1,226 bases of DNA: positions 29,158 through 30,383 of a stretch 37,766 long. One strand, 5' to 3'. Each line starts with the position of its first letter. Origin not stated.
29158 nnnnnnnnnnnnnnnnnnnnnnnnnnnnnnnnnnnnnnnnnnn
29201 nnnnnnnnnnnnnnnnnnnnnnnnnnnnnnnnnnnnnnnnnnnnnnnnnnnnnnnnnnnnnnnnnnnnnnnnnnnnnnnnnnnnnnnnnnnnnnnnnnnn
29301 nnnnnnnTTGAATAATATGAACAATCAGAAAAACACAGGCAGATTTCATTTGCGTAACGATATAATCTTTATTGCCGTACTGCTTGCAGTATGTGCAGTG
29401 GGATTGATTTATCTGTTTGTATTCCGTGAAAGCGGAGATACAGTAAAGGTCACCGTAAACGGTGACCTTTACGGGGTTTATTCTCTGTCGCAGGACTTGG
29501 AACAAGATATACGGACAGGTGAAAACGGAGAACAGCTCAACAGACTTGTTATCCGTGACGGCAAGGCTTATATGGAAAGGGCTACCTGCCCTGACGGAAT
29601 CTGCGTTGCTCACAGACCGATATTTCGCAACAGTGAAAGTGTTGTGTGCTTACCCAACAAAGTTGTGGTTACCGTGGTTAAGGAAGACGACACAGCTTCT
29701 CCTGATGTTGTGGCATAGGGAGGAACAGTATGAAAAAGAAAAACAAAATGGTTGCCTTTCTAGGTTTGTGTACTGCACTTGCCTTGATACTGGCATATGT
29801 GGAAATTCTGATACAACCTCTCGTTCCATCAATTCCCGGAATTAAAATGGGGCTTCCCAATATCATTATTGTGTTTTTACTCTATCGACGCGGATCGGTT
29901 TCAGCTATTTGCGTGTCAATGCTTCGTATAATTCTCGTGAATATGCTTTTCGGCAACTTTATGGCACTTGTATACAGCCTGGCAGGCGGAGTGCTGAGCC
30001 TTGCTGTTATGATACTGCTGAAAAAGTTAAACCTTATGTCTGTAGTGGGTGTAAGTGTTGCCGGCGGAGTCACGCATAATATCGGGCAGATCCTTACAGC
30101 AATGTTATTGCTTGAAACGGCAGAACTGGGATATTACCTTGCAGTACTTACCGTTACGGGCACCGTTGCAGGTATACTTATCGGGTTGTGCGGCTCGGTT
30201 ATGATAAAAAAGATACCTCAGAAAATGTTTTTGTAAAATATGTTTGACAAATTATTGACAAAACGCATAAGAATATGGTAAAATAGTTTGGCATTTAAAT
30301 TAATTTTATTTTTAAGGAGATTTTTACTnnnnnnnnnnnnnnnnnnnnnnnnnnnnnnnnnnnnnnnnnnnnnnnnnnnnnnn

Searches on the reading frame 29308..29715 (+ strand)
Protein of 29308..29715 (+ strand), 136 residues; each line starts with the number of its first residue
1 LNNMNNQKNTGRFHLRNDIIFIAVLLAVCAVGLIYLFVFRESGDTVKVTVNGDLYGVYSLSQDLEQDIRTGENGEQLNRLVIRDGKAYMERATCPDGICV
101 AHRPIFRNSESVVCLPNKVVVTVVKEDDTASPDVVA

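Call 3: search_protein_families(library=pfam, proteins=[window:29308-29715:+], max_evalue=1)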
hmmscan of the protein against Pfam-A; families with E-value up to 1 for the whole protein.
window:29308-29715:+ (136 aa): 1 family
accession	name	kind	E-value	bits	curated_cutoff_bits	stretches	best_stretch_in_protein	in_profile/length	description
PF07009.16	NusG_II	-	6.4e-27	94.3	29.6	1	22-126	2-106/107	NusG domain II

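Call 4: search_protein_families(library=ncbifam, proteins=[window:29308-29715:+], max_evalue=1)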
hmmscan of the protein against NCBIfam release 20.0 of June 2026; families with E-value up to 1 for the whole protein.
window:29308-29715:+ (136 aa): 2 families
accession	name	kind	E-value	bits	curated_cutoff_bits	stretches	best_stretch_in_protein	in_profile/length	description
NF001194.0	PRK00159.1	equivalog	0.076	13.2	102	1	18-50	30-62/87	cell division protein CrgA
NF001644.0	PRK00420.1-1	equivalog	0.14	12.3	176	1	82-129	15-57/119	hypothetical protein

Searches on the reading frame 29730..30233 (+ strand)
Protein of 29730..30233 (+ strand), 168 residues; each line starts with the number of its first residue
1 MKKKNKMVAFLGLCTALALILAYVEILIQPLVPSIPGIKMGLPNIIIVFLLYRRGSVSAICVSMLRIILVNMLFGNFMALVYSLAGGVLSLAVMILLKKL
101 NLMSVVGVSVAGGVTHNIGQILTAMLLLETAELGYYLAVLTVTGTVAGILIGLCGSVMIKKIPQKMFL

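Call 3: search_protein_families(library=pfam, proteins=[window:29730-30233:+], max_evalue=1)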
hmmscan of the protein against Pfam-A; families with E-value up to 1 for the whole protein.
window:29730-30233:+ (168 aa): 1 family
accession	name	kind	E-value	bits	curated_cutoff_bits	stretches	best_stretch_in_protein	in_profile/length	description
PF07456.16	Hpre_diP_synt_I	-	9.2e-34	117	30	1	15-156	2-145/147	Heptaprenyl diphosphate synthase component I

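Call 4: search_protein_families(library=ncbifam, proteins=[window:29730-30233:+], max_evalue=1)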
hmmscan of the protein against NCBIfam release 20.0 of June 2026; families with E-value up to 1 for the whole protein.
window:29730-30233:+ (168 aa): 0 families
